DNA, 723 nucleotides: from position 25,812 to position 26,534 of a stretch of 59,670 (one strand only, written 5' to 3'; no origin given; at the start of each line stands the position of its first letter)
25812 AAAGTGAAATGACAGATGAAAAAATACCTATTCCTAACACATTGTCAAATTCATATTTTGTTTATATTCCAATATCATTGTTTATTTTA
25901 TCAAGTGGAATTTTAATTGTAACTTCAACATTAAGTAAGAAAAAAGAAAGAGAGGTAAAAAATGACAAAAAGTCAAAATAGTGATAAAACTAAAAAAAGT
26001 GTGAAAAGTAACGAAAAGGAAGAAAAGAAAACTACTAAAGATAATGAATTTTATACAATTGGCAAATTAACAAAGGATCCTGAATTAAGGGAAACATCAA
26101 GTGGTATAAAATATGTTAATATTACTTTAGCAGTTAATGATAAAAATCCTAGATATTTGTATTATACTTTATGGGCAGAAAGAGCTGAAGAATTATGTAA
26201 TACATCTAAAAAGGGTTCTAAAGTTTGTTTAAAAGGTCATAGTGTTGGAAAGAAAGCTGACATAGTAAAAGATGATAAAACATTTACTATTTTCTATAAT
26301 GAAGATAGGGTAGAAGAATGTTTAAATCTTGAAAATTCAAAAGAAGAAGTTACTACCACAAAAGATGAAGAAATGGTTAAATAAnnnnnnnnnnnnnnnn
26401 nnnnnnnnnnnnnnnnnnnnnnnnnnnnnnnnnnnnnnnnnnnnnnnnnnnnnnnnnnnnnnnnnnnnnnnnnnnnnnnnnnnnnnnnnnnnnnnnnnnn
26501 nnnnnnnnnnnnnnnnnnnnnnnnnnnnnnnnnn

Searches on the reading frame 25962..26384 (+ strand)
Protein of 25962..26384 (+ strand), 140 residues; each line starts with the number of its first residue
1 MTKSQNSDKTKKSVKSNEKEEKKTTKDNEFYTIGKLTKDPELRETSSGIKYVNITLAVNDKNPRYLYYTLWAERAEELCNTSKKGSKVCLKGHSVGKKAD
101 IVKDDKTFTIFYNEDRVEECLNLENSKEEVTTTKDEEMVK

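Call 10: search_protein_families(library=pfam, max_evalue=0.001, proteins=[window:25962-26384:+])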
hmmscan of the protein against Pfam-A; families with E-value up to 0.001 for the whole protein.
window:25962-26384:+ (140 aa): 1 family
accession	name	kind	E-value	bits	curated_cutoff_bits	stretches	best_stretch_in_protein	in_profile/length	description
PF00436.31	SSB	-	1.6e-11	44.6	26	1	28-93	2-77/104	Single-strand binding protein family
